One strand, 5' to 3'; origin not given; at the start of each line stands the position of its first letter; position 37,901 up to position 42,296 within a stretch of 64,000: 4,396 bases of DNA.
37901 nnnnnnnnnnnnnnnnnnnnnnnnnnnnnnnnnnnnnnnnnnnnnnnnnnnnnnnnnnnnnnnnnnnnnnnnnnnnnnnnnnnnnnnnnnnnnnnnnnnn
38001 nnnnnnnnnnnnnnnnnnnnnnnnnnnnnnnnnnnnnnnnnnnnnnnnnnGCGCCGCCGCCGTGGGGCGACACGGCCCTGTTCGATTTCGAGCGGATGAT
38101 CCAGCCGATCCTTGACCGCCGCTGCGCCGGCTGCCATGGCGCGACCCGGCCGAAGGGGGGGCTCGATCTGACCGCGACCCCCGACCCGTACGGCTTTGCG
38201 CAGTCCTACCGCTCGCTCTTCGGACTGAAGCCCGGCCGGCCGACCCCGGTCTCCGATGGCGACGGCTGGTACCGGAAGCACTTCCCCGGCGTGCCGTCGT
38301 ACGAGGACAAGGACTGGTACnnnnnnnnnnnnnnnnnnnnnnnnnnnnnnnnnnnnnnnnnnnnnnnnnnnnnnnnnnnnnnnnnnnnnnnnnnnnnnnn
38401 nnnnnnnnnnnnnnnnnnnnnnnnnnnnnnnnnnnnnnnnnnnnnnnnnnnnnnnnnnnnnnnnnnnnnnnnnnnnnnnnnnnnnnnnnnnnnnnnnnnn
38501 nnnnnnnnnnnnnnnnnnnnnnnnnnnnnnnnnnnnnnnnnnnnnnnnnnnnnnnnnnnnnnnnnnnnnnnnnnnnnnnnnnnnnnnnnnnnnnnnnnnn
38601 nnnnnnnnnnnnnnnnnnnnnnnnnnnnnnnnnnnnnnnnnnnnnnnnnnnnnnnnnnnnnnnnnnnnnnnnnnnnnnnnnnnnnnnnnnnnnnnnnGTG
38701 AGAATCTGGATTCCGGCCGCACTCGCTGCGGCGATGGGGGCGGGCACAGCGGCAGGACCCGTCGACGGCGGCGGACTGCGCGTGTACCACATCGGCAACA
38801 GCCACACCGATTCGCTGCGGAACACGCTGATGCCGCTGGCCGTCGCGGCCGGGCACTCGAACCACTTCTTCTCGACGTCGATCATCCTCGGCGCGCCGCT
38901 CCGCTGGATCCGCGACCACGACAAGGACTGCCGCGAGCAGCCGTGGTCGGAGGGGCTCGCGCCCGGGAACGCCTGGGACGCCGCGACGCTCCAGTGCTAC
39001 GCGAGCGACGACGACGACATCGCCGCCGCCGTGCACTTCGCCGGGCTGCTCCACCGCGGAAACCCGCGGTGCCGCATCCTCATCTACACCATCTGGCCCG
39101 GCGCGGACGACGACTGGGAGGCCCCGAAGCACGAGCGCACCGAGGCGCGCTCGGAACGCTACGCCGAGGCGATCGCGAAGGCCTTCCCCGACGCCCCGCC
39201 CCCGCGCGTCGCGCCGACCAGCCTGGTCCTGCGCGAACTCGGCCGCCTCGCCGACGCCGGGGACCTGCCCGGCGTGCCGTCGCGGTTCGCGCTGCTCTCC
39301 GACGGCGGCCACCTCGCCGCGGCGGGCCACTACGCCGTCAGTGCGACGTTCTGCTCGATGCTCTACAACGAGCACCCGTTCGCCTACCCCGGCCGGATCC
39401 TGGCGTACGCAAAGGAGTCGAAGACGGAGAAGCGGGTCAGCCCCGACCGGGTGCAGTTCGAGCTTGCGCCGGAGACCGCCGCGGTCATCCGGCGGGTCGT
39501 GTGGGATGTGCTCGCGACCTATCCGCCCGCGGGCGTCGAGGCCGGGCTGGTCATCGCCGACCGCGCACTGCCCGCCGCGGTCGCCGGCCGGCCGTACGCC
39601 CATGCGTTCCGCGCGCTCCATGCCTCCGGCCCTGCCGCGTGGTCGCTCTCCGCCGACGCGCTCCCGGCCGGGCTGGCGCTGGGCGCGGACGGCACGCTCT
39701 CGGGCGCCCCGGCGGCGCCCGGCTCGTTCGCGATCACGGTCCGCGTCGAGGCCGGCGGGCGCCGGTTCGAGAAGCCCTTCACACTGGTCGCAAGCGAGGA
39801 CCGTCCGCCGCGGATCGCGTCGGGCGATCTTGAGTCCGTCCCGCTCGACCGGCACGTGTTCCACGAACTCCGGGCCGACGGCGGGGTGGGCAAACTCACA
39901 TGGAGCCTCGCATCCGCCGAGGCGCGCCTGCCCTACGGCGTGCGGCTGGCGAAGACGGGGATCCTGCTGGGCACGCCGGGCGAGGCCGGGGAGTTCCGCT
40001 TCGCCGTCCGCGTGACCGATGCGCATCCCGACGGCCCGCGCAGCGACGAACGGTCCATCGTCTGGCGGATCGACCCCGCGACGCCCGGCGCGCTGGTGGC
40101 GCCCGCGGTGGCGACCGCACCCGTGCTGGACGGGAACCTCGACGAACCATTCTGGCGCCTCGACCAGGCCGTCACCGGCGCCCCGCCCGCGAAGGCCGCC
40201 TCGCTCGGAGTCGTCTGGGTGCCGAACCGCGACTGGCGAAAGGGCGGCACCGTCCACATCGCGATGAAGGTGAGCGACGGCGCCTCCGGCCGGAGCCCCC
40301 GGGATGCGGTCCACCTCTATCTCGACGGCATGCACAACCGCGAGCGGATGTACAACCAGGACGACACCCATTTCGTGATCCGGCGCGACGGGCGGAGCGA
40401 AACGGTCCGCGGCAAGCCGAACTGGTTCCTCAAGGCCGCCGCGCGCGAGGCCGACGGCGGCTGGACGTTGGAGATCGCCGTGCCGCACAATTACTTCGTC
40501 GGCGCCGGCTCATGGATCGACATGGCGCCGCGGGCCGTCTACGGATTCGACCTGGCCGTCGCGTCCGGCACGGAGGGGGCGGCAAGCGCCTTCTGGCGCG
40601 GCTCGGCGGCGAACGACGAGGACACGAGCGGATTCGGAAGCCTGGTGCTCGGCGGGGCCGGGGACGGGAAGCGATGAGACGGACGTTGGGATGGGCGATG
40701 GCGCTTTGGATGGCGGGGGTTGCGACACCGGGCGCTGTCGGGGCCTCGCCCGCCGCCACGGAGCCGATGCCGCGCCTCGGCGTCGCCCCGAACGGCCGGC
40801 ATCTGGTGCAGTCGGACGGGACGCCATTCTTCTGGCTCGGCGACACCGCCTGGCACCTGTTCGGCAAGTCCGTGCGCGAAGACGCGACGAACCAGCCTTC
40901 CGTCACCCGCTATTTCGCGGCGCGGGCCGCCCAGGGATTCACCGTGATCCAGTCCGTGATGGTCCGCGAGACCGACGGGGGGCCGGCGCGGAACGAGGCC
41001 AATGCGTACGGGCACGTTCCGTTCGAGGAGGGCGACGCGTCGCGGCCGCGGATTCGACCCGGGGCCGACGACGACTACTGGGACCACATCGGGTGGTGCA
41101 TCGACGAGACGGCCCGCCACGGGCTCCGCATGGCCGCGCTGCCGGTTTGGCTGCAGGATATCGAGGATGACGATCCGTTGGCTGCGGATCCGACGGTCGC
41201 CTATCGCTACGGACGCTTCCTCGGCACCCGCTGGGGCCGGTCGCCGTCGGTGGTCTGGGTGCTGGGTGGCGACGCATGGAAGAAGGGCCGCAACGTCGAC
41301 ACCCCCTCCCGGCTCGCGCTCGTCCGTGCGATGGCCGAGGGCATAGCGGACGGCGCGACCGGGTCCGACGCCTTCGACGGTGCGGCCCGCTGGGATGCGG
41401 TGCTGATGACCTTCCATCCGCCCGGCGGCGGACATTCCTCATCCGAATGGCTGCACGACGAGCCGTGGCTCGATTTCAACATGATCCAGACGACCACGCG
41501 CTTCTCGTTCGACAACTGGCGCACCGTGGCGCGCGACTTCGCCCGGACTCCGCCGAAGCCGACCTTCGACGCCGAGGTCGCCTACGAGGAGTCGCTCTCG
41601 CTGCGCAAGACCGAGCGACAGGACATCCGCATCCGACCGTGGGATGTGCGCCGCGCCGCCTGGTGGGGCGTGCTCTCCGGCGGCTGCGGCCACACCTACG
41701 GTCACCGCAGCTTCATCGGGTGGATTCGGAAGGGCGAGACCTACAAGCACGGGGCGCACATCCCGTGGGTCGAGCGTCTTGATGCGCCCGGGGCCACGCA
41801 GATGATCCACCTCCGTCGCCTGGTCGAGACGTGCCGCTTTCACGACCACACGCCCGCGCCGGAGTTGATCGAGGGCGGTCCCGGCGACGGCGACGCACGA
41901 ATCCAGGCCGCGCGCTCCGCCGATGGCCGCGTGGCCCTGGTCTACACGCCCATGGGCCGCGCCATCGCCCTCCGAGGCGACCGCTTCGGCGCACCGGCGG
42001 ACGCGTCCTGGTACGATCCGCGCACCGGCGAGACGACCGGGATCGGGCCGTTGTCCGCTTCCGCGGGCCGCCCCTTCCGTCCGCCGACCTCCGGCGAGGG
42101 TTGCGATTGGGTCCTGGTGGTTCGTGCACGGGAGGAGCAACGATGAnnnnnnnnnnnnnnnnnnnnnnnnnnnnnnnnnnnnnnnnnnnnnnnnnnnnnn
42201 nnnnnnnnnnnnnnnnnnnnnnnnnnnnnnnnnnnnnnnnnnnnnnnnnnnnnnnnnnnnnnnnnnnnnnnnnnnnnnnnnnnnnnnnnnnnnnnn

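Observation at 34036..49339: A ~15-kb translationally coupled operon: ECF sigma, FecR anti-sigma, PSCyt-domain beta-propeller protein, then six secreted glycan-degrading enzymes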

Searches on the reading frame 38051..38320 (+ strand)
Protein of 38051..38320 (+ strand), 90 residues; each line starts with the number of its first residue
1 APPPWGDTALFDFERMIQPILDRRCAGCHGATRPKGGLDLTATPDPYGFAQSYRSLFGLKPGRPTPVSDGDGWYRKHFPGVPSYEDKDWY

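Call 78: search_protein_families(library=pfam, proteins=[window:38051-38320:+], max_evalue=1)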
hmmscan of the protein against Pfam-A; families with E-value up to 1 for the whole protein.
window:38051-38320:+ (90 aa): 4 families
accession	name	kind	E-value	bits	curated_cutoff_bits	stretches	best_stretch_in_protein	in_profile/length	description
PF07635.16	PSCyt1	-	0.032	15.3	22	1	25-42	1-18/59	Planctomycete cytochrome C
PF22297.1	PccH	-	0.048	14.2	24.4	1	14-34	3-23/133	PccH Cytochrome c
PF13442.11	Cytochrome_CBB3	-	0.12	13.1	27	1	20-43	9-30/68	Cytochrome C oxidase, cbb3-type, subunit III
PF00034.26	Cytochrom_C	-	0.15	13.8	21.3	1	21-54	8-38/90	Cytochrome c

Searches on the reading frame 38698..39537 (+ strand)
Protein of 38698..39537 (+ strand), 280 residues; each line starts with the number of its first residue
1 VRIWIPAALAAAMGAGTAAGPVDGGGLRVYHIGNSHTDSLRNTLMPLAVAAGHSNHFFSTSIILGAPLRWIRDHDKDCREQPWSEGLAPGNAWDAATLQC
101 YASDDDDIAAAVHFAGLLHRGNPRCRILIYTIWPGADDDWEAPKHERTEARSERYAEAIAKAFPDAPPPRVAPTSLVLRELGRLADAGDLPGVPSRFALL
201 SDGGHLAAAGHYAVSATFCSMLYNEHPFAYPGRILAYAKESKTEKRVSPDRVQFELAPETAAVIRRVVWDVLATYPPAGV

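Call 102: search_protein_families(library=pfam, proteins=[window:38698-39537:+], max_evalue=1)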
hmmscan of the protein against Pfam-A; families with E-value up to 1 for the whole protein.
window:38698-39537:+ (280 aa): 0 families

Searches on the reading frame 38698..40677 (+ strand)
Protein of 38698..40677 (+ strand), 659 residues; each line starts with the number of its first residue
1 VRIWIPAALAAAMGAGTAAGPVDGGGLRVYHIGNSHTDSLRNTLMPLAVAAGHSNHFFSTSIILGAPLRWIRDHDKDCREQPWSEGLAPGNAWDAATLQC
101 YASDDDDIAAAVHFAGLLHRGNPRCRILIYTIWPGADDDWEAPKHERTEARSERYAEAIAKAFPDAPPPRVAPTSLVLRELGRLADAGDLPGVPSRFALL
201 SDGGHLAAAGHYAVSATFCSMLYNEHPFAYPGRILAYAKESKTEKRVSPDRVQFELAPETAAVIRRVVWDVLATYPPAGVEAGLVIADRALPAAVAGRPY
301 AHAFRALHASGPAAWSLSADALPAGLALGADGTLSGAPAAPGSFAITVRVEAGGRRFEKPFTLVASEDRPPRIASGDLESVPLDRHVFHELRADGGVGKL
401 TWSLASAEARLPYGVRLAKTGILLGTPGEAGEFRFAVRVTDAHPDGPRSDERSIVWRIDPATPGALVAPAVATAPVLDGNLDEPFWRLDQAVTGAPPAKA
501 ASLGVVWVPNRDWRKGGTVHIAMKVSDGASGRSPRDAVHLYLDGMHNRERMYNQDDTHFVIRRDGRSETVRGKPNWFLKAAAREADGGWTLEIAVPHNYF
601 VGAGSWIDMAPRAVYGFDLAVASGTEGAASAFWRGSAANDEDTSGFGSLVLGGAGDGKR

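Call 4: search_protein_families(library=pfam, proteins=[window:38698-40677:+], max_evalue=0.01)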
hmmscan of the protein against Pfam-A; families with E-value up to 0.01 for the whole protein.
window:38698-40677:+ (659 aa): 2 families
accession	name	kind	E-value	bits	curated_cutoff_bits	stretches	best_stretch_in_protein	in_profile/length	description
PF05345.18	He_PIG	-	1.5e-14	54.6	24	2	291-364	10-94/96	Putative Ig domain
PF06452.16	CBM9_1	-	3.2e-06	27.6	23.4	1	535-653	65-184/185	Carbohydrate family 9 binding domain-like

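Call 7: search_protein_families(library=ncbifam, proteins=[window:38698-40677:+], max_evalue=0.01)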
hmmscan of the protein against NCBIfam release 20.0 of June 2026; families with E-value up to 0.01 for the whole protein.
window:38698-40677:+ (659 aa): 0 families

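Call 38: search_solved_structures(query=window:38698-40677:+, max_evalue=1)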
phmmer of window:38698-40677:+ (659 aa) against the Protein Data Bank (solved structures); distinct sequences matched with E-value up to 1: 2.
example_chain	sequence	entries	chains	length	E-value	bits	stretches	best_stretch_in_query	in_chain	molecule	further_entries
1i82_A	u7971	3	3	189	0.0018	20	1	467-649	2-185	ENDO-1,4-BETA-XYLANASE A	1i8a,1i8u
1ijt_A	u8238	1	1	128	0.47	12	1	189-250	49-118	fibroblast growth factor 4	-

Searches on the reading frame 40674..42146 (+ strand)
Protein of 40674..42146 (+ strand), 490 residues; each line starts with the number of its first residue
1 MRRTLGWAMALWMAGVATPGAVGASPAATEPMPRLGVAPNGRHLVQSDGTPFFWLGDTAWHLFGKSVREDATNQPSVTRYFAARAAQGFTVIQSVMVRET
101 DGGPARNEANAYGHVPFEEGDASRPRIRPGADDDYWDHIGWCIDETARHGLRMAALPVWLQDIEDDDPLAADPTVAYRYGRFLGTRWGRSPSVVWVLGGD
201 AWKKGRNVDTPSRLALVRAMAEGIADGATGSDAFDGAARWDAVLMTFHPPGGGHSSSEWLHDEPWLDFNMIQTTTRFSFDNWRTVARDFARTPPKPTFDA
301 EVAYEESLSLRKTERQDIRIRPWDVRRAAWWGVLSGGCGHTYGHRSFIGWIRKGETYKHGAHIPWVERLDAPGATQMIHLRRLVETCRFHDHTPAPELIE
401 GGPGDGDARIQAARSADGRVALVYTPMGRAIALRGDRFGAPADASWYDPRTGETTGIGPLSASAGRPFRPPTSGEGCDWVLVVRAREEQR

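Call 4: search_protein_families(library=pfam, proteins=[window:40674-42146:+], max_evalue=0.01)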
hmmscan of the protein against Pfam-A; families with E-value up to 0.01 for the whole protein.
window:40674-42146:+ (490 aa): 2 families
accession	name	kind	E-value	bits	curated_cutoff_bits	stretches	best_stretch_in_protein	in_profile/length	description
PF13204.13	Apiosidase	-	9.4e-88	295.3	26.5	1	39-389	2-318/320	Apiosidase-like, catalytic domain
PF12904.13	Collagen_bind_2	-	8.8e-19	67.6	22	1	394-483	2-91/92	Putative collagen-binding domain of a collagenase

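Call 7: search_protein_families(library=ncbifam, proteins=[window:40674-42146:+], max_evalue=0.01)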
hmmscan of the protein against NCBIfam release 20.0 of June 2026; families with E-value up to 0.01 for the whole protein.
window:40674-42146:+ (490 aa): 0 families
